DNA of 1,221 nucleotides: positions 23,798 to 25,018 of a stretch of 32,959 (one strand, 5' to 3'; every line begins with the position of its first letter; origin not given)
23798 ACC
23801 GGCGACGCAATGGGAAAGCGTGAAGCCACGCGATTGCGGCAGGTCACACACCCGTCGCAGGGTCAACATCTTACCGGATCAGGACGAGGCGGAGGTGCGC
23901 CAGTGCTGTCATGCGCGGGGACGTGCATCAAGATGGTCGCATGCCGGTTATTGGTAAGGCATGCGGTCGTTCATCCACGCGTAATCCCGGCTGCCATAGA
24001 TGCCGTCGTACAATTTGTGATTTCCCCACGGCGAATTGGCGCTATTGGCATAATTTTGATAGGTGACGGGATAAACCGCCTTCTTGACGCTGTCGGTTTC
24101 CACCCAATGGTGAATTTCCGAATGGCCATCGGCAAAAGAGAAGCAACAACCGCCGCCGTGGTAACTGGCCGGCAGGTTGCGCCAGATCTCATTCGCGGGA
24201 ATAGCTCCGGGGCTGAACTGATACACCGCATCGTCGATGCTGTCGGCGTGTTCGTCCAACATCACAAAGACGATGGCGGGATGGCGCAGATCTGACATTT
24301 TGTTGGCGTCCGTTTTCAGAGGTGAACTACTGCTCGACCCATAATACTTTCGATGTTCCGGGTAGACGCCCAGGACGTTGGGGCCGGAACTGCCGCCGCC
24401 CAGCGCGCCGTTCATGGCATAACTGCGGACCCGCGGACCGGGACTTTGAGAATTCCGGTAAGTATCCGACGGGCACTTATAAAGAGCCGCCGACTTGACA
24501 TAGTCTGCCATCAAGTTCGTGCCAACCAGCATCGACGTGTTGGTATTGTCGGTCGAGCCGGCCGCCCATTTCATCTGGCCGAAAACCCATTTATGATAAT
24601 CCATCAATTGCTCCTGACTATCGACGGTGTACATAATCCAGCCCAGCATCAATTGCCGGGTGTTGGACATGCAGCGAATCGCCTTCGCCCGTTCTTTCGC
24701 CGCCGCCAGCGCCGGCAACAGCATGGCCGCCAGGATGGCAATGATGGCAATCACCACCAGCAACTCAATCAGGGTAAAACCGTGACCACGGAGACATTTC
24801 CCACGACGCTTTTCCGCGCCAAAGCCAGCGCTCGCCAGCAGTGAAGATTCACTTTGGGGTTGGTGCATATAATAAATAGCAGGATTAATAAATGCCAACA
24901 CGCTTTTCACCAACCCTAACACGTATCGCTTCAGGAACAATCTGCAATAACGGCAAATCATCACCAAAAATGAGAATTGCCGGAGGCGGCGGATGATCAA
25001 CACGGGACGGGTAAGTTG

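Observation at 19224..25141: Pseudopilin pair plus giant beta-strand-repeat protein wedged into a CAZyme operon: candidate surface-fibre / glycan-capture module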

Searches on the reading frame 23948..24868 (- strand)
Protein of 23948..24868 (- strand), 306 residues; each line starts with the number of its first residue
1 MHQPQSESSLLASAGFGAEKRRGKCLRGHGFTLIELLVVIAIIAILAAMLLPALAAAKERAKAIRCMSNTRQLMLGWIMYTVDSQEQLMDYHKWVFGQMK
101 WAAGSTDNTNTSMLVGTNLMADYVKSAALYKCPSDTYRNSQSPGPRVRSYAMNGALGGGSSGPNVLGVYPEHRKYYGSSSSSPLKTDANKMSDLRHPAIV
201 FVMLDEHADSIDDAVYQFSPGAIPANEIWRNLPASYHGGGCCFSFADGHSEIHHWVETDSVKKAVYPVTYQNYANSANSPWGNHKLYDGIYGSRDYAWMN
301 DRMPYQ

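Call 7: search_protein_families(library=pfam, proteins=[window:23948-24868:-], max_evalue=0.01)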
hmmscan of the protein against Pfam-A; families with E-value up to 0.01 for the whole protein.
window:23948-24868:- (306 aa): 2 families
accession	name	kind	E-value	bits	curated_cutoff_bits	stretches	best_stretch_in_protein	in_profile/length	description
PF07963.17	N_methyl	-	5.7e-08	32.5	21.2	1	29-51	5-27/27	Prokaryotic N-terminal methylation motif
PF07596.16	SBP_bac_10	-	3.6e-06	27.6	23.3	0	231-251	239-259/268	Protein of unknown function (DUF1559)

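Call 8: search_protein_families(library=ncbifam, proteins=[window:23948-24868:-], max_evalue=0.01)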
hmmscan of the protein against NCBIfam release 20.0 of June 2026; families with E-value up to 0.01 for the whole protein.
window:23948-24868:- (306 aa): 11 families
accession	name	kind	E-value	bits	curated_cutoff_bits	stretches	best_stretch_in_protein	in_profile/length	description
TIGR01710.1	typeII_sec_gspG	equivalog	4.8e-08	33.1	88.85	1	29-84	1-56/134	type II secretion system major pseudopilin GspG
TIGR02532.1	IV_pilin_GFxxxE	domain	8e-08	31.8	16.3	1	29-51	2-24/24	prepilin-type N-terminal cleavage/methylation domain-containing protein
NF041775.1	typeIV_PilA_Myxo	equivalog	5.8e-07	29.7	400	1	27-73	9-55/214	type IV pilin protein PilA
TIGR01708.2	typeII_sec_gspH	equivalog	8.8e-07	29.1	80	1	29-61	2-36/169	type II secretion system minor pseudopilin GspH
NF007862.0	PRK10574.1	equivalog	1e-06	29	138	1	29-55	5-31/145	prepilin peptidase-dependent pilin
NF040999.1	pilin_ComGC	equivalog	1.8e-06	28.1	75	1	29-71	2-44/84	competence type IV pilus major pilin ComGC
NF041013.1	T4P_ComGE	equivalog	1.4e-05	25.1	49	1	30-63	5-38/83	competence type IV pilus minor pilin ComGE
TIGR01707.1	gspI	equivalog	0.00033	21.1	44.35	1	30-62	1-33/101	type II secretion system minor pseudopilin GspI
TIGR02596.1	TIGR02596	subfamily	0.00044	20.4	70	1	31-56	1-26/196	Verru_Chthon cassette protein D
NF007800.0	PRK10506.1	equivalog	0.0011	18.8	158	1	28-71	8-51/163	prepilin peptidase-dependent protein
TIGR01711.1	gspJ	equivalog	0.0057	16.5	64.85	0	30-48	2-20/192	type II secretion system minor pseudopilin GspJ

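Call 10: search_protein_families(library=pfam, proteins=[window:23948-24868:-], max_evalue=10)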
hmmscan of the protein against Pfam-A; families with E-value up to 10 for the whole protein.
window:23948-24868:- (306 aa): 2 families
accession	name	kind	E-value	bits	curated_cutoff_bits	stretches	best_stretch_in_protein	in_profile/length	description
PF07963.17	N_methyl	-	5.7e-08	32.5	21.2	1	29-51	5-27/27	Prokaryotic N-terminal methylation motif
PF07596.16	SBP_bac_10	-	3.6e-06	27.6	23.3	3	231-251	239-259/268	Protein of unknown function (DUF1559)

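Call 21: find_homologous_proteins(query=window:23948-24868:-)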
Query window:23948-24868:- (306 aa): 8000 proteins with E <= 0.001 among 8000 candidates; the best 120 are listed.
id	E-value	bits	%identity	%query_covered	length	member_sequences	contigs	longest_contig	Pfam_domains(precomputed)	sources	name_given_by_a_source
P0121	1.1e-209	713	100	100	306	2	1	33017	PF07963.18,PF07596.17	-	-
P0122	4.5e-157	540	76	100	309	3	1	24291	PF07963.18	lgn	-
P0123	4.7e-115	402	63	99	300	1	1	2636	PF07963.18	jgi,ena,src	-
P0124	9.6e-107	375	62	92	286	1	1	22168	PF07963.18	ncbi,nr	ncbi:MAG: prepilin-type N-terminal cleavage/methylation domain-containing protein [Verrucomicrobiota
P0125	1.1e-106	375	56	100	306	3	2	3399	PF07963.18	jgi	jgi:prepilin-type N-terminal cleavage/methylation domain-containing protein/prepilin-type processing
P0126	1.3e-104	368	61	92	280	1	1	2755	PF07963.18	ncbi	ncbi:MAG: prepilin-type N-terminal cleavage/methylation domain-containing protein [Limisphaerales ba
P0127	1.5e-103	364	59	93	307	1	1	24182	PF07963.18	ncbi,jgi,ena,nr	ncbi:MAG TPA: prepilin-type N-terminal cleavage/methylation domain-containing protein [Pseudomonadal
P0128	7.9e-103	362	59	99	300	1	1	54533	PF07963.18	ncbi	-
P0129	6.8e-99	349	53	97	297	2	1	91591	PF07963.18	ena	-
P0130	7.7e-95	336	58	91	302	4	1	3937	-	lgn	-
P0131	5.7e-94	333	58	90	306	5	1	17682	PF07963.18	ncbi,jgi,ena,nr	ncbi:MAG TPA: prepilin-type N-terminal cleavage/methylation domain-containing protein [Verrucomicrob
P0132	2.0e-93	331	54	100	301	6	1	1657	PF07963.18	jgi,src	-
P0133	7.8e-93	329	56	91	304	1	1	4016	-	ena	-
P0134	8.2e-93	329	55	97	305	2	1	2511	PF07963.18,PF07596.17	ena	-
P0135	1.2e-92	329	55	95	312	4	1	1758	PF07963.18,PF07596.17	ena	-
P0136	6.3e-91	323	57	91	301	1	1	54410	PF07963.18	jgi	jgi:prepilin-type N-terminal cleavage/methylation domain-containing protein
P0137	1.0e-90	322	53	100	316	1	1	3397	PF07963.18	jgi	jgi:prepilin-type N-terminal cleavage/methylation domain-containing protein/prepilin-type processing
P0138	9.3e-90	319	52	100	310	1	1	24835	PF07963.18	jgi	jgi:prepilin-type N-terminal cleavage/methylation domain-containing protein/prepilin-type processing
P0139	1.3e-89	319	49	100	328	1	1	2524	PF07963.18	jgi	jgi:prepilin-type N-terminal cleavage/methylation domain-containing protein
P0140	1.6e-89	318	56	92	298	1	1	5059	PF07963.18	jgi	jgi:prepilin-type N-terminal cleavage/methylation domain-containing protein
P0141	3.1e-89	317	51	97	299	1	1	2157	PF07963.18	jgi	jgi:prepilin-type N-terminal cleavage/methylation domain-containing protein/prepilin-type processing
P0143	9.3e-89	316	51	100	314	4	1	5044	PF07963.18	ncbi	-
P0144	1.1e-88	316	52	97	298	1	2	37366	PF07963.18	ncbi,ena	-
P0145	9.0e-88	313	52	100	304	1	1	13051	PF07963.18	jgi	jgi:prepilin-type N-terminal cleavage/methylation domain-containing protein/prepilin-type processing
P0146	3.4e-87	311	52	100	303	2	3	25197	PF07963.18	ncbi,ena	-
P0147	9.3e-87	309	49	100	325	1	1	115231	PF07963.18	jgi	jgi:prepilin-type N-terminal cleavage/methylation domain-containing protein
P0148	9.4e-87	309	53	100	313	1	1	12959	PF07963.18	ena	-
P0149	6.5e-86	306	55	91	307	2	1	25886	PF07963.18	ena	-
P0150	3.4e-85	304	49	100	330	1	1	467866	PF07963.18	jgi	jgi:prepilin-type N-terminal cleavage/methylation domain-containing protein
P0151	4.9e-84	300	55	92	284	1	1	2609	PF07963.18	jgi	jgi:prepilin-type N-terminal cleavage/methylation domain-containing protein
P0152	9.3e-80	286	53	91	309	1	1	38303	PF07963.18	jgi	jgi:prepilin-type N-terminal cleavage/methylation domain-containing protein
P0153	1.5e-79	286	52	96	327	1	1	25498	PF07963.18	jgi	jgi:prepilin-type N-terminal cleavage/methylation domain-containing protein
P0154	2.3e-79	285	55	91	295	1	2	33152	PF07963.18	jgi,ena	jgi:prepilin-type N-terminal cleavage/methylation domain-containing protein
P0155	3.1e-79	285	47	96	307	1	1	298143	PF07963.18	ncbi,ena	-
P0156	3.4e-79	284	53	91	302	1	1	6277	PF07963.18,PF07596.17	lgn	-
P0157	5.9e-79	284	51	92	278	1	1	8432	PF07963.18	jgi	jgi:prepilin-type N-terminal cleavage/methylation domain-containing protein/prepilin-type processing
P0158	9.1e-79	283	51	93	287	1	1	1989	PF07963.18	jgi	-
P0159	1.0e-78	283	52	91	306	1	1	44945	PF07963.18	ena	-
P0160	1.1e-78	283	50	100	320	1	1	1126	PF07963.18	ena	-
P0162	2.7e-78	281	51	93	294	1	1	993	PF07963.18,PF07596.17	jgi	jgi:prepilin-type N-terminal cleavage/methylation domain-containing protein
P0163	7.9e-78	280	51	95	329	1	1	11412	PF07963.18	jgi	jgi:prepilin-type N-terminal cleavage/methylation domain-containing protein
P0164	9.3e-78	280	48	100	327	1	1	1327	PF07963.18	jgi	jgi:prepilin-type N-terminal cleavage/methylation domain-containing protein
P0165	9.6e-78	280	53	90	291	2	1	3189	PF07963.18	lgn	-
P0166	2.4e-77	278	49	100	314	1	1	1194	PF07963.18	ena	-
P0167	2.8e-77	278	53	93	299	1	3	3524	PF07963.18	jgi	jgi:prepilin-type N-terminal cleavage/methylation domain-containing protein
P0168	4.3e-77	277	52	97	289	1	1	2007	PF07963.18,PF07596.17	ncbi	-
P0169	4.4e-77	277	52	93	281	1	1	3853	PF07963.18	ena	-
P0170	8.9e-77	276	49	100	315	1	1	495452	PF07963.18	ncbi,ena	-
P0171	1.5e-76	276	52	91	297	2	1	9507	PF07963.18,PF07596.17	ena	-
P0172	2.0e-76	275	51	91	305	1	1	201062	PF07963.18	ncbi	-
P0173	3.3e-76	275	50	95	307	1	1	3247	PF07963.18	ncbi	-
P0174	3.6e-76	274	51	93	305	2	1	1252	PF07963.18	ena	-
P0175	4.1e-76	274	48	95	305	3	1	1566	PF07963.18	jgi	-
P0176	4.8e-76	274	51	94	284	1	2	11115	PF07963.18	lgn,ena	-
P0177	5.2e-76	274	50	91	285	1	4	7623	PF07963.18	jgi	jgi:prepilin-type N-terminal cleavage/methylation domain-containing protein/prepilin-type processing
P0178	5.8e-76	274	51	92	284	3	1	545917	PF07963.18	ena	-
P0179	9.1e-76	273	49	100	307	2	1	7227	PF07963.18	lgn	-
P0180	1.0e-75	273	51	93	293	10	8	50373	PF07963.18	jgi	-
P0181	2.1e-75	272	51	92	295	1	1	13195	PF07963.18,PF07596.17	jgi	-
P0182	2.8e-75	272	52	91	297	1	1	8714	PF07963.18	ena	-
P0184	3.3e-75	271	52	91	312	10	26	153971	PF07963.18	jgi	jgi:prepilin-type N-terminal cleavage/methylation domain-containing protein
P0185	3.6e-75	271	50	91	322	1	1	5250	PF07963.18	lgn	-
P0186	3.6e-75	271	50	97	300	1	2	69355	PF07963.18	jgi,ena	-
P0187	5.3e-75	271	51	94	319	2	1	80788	PF07963.18,PF07596.17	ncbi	ncbi:MAG TPA: prepilin-type N-terminal cleavage/methylation domain-containing protein [Verrucomicrob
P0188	5.3e-75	271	50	94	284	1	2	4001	PF07963.18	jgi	jgi:prepilin-type N-terminal cleavage/methylation domain-containing protein/prepilin-type processing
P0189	6.1e-75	270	55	77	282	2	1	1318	PF07963.18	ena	-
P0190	1.0e-74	270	48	94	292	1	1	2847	PF07963.18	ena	-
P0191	1.4e-74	269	53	92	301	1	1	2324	PF07963.18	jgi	jgi:prepilin-type N-terminal cleavage/methylation domain-containing protein/prepilin-type processing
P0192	1.4e-74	269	50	93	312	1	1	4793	PF07963.18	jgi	-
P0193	1.5e-74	269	50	93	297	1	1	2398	PF07963.18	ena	-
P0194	1.6e-74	269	50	93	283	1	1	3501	PF07963.18,PF07596.17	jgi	jgi:prepilin-type N-terminal cleavage/methylation domain-containing protein/prepilin-type processing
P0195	1.7e-74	269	51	92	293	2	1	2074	PF07963.18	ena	-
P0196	2.5e-74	268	53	90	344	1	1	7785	PF07963.18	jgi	jgi:prepilin-type N-terminal cleavage/methylation domain-containing protein/prepilin-type processing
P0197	3.2e-74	268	52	91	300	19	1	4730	PF07963.18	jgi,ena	-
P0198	3.5e-74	268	52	92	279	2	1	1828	PF07963.18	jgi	-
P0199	4.5e-74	268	52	94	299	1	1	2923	PF07963.18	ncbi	-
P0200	6.1e-74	267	52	96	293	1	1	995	PF07963.18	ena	-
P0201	9.3e-74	267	49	92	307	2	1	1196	PF07963.18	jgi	jgi:prepilin-type N-terminal cleavage/methylation domain-containing protein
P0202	1.1e-73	266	49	98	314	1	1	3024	PF07963.18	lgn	-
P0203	1.7e-73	266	49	100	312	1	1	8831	PF07963.18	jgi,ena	-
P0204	2.8e-73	265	53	91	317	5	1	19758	PF07963.18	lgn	-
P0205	2.8e-73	265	51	93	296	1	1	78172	PF07963.18,PF07596.17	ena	-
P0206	4.0e-73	264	49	93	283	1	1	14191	PF07963.18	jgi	-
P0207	4.1e-73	264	52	93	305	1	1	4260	PF07963.18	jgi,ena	-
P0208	4.3e-73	264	49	94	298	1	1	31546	PF07963.18,PF07596.17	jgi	jgi:prepilin-type N-terminal cleavage/methylation domain-containing protein/prepilin-type processing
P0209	5.7e-73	264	50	91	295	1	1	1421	PF07963.18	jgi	jgi:prepilin-type N-terminal cleavage/methylation domain-containing protein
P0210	6.1e-73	264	51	94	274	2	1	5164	PF07963.18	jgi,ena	-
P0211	6.1e-73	264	50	93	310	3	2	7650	PF07963.18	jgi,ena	-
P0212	9.3e-73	263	50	91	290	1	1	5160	PF07963.18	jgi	jgi:prepilin-type N-terminal cleavage/methylation domain-containing protein/prepilin-type processing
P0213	1.1e-72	263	48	97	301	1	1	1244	PF07963.18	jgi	jgi:prepilin-type N-terminal cleavage/methylation domain-containing protein/prepilin-type processing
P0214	1.3e-72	263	49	93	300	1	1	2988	PF07963.18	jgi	jgi:prepilin-type N-terminal cleavage/methylation domain-containing protein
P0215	3.0e-72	262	51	90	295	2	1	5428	PF07963.18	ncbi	-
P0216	3.2e-72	261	51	91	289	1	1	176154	PF07963.18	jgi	jgi:prepilin-type N-terminal cleavage/methylation domain-containing protein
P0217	4.2e-72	261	50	93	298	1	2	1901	PF07963.18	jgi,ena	-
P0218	5.2e-72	261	50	94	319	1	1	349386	PF07963.18,PF07596.17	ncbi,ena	-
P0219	5.9e-72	261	49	91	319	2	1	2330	PF07963.18,PF07596.17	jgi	jgi:prepilin-type N-terminal cleavage/methylation domain-containing protein/prepilin-type processing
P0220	6.6e-72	260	48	90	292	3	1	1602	PF07963.18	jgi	-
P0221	7.9e-72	260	49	91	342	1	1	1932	PF07963.18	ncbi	-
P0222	8.2e-72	260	51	91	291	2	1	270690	PF07963.18,PF07596.17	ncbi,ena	-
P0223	9.5e-72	260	52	91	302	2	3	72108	PF07963.18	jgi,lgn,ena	jgi:prepilin-type N-terminal cleavage/methylation domain-containing protein/prepilin-type processing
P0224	1.1e-71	260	49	90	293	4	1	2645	PF07963.18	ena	-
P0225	1.1e-71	260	48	93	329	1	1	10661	PF07963.18,PF07596.17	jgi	jgi:prepilin-type N-terminal cleavage/methylation domain-containing protein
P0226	1.1e-71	260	51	92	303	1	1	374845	PF07963.18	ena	-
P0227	1.3e-71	259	52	91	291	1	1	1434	PF07963.18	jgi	jgi:prepilin-type N-terminal cleavage/methylation domain-containing protein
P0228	1.8e-71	259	47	93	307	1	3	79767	PF07963.18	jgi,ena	-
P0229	2.2e-71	259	51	92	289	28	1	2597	PF07963.18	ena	-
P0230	2.3e-71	259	50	92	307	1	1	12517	PF07963.18,PF07596.17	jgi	jgi:prepilin-type N-terminal cleavage/methylation domain-containing protein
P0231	2.8e-71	258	50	91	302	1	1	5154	PF07596.17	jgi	jgi:prepilin-type processing-associated H-X9-DG protein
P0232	3.5e-71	258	52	92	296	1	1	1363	PF07963.18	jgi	jgi:prepilin-type N-terminal cleavage/methylation domain-containing protein/prepilin-type processing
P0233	3.5e-71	258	48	92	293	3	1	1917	PF07963.18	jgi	jgi:prepilin-type N-terminal cleavage/methylation domain-containing protein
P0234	4.0e-71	258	50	92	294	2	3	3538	PF07963.18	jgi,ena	-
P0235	4.2e-71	258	49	92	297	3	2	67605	PF07963.18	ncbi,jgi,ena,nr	ncbi:MAG TPA: prepilin-type N-terminal cleavage/methylation domain-containing protein [Candidatus Su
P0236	8.8e-71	257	50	93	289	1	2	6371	PF07963.18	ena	-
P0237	9.3e-71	257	48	91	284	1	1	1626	PF07963.18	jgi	jgi:prepilin-type N-terminal cleavage/methylation domain-containing protein/prepilin-type processing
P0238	9.8e-71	257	49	92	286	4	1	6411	PF07963.18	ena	-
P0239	1.7e-70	256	48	98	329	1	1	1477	PF07963.18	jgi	jgi:prepilin-type N-terminal cleavage/methylation domain-containing protein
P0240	1.7e-70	256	48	93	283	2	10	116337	PF07963.18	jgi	jgi:prepilin-type N-terminal cleavage/methylation domain-containing protein/prepilin-type processing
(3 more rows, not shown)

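Call 30: search_solved_structures(query=A2, max_evalue=1, show_alignments=2)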
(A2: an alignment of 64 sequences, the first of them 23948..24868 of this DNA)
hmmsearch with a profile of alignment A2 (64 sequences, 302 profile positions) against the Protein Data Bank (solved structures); distinct sequences matched with E-value up to 1: 22.
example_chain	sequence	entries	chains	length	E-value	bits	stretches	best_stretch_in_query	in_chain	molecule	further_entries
6xxd_A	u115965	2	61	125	3.9e-13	52.5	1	31-96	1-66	PilA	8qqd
7tgg_A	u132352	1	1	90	7.4e-12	48.3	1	14-76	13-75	Geopilin domain 1 protein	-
9egp_A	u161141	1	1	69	3.1e-11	46.3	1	24-75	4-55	Geopilin domain 1 protein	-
8pfb_G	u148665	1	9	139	2.4e-09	40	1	31-95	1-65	Type IV pilin PilE1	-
2m7g_A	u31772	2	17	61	4.7e-09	39.1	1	31-76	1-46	Geopilin domain 1 protein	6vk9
9laa_A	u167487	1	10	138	6.5e-09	38.6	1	22-58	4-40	Type IV pilin protein PilA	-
8tj2_C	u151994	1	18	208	1.2e-07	34.5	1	31-83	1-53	Type IV major pilin protein PilA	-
5wda_A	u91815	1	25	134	1.1e-06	31.3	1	31-85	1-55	General secretion pathway protein G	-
8p3b_A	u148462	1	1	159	1.8e-06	30.7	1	31-65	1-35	Fimbrial protein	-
1oqw_A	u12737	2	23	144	2e-06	30.5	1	31-69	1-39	Fimbrial protein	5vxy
1ay2_A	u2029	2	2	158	2e-06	30.5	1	31-65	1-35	TYPE 4 PILIN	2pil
2hi2_A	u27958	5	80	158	2e-06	30.4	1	31-65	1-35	Fimbrial protein | PilA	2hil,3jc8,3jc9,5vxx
3sok_A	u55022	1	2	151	2.1e-06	30.4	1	31-67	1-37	Fimbrial protein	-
6gv9_A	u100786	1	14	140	3.5e-06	29.7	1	31-64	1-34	Prepilin peptidase-dependent protein D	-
8tob_GA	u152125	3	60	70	4.7e-06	29.3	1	32-73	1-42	Fimbrial protein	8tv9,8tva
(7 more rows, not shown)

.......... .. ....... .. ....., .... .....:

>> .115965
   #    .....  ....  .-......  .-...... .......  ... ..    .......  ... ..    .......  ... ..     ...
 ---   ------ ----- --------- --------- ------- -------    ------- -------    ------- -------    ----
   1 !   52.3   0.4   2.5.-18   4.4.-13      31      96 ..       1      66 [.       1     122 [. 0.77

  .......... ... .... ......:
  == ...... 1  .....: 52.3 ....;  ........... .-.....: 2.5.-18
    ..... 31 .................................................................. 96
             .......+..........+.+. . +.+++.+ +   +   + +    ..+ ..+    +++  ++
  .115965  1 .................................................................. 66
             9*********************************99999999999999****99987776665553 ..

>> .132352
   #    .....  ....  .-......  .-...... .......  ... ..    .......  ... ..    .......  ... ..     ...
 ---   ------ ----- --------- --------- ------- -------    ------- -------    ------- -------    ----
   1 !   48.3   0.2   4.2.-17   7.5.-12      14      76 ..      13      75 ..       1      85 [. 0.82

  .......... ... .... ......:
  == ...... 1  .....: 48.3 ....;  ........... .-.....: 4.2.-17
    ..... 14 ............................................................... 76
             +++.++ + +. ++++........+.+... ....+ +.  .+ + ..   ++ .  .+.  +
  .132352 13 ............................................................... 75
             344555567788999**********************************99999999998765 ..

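Call 42: predict_structure(alignment_id=A2)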
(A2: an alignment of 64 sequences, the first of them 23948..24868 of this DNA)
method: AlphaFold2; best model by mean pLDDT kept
length: 306 residues; sequences in the alignment: 64
mean_pLDDT: 88.4   pTM: 0.80
mean pLDDT of the five models: 88.4, 85.8, 85.6, 85.1, 84.1
residues with pLDDT >= 90: 229; 70-90: 42; 50-70: 21; < 50: 14
segments of 3 or more residues with pLDDT < 50: 1-3, 5-15
pLDDT, mean of each block of 10 residues (from residue 1): 44 51 58 86 93 95 97 97 96 92 86 93 97 92 85 87 90 90 89 95 96 94 93 94 96 91 93 93 90 94 94
secondary structure, 60 per line:
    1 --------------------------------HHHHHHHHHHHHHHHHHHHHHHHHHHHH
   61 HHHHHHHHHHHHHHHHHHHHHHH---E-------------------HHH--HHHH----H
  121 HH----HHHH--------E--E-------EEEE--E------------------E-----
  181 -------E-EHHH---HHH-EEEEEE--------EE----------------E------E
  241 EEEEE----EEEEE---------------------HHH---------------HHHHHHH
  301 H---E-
elements in order: H33-83 H112-115 H127-130 E150-153 E201-206 E240-245 E250-254 H294-301

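Call 45: fold_search(model_id=the predicted structure, library=pdb)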
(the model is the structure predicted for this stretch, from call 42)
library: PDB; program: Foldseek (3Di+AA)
matches with E <= 10: 123; with E <= 0.001: 0
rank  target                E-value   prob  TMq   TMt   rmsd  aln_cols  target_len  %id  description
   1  1ay2_A                1.5e-01  0.98  0.18  0.33   2.7        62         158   32  STRUCTURE OF THE FIBER-FORMING PROTEIN PILIN AT 2.6 ANGSTROMS RESOLUTION (released 1998-04-29)
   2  5vxx_A                5.2e-01  0.38  0.14  0.24   4.7        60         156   33  Cryo-EM reconstruction of Neisseria gonorrhoeae Type IV pilus (released 2017-07-12)
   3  9e71_BE               2.0e+00  0.03  0.06  0.07   8.3        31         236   22  Cryo-EM structure of the Pyrobaculum calidifontis 70S ribosome (released 2024-11-20)
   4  3qii                  2.9e+00  0.05  0.07  0.34   5.7        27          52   18  Crystal structure of tudor domain 2 of human PHD finger protein 20 (released 2011-02-09)
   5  7fdp_A                3.3e+00  0.03  0.05  0.04   5.2        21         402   24  Crystal structure of PirB insecticidal protein from Photorhabdus akhurstii (released 2022-07-20)
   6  4d05_A                3.3e+00  0.01  0.08  0.10  18.4        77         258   13  Structure and activity of a minimal-type ATP-dependent DNA ligase from a psychrotolerant bacterium (released 2014-11-12)
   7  6ro0_G                3.3e+00  0.01  0.06  0.08  13.4        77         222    9  CRYSTAL STRUCTURE OF GENETICALLY DETOXIFIED PERTUSSIS TOXIN GDPT. (released 2020-06-03)
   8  4rcr_H                4.0e+00  0.02  0.07  0.08  11.0        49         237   12  STRUCTURE OF THE REACTION CENTER FROM RHODOBACTER SPHAEROIDES R-26 AND 2.4.1: PROTEIN-COFACTOR (BACTERIOCHLOROPHYLL, B (released 1993-10-31)
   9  8v4o_B                4.0e+00  0.02  0.07  0.04   4.7        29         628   21  Crystal structure of Acetyl-CoA synthetase 2 in complex with AMP from Candida albicans (released 2023-12-06)
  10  6ro0_A                4.0e+00  0.01  0.06  0.08  13.3        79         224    9  CRYSTAL STRUCTURE OF GENETICALLY DETOXIFIED PERTUSSIS TOXIN GDPT. (released 2020-06-03)
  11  3p8d_A                4.3e+00  0.04  0.07  0.34   5.6        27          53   18  Crystal structure of the second Tudor domain of human PHF20 (homodimer form) (released 2011-06-22)
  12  3rp6                  4.3e+00  0.01  0.06  0.05  10.9        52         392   23  Crystal Structure of Klebsiella pneumoniae HpxO complexed with FAD (released 2012-05-16)
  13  3bn8_A                4.6e+00  0.02  0.06  0.14   6.0        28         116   21  Crystal structure of a putative sterol carrier protein type 2 (af1534) from archaeoglobus fulgidus dsm 4304 at 2.11 A  (released 2007-12-25)
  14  3fbr_A                4.6e+00  0.01  0.07  0.05  11.4        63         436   11  structure of HipA-amppnp-peptide (released 2009-02-10)
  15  4d05_B                4.6e+00  0.01  0.08  0.10  16.4        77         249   17  Structure and activity of a minimal-type ATP-dependent DNA ligase from a psychrotolerant bacterium (released 2014-11-12)
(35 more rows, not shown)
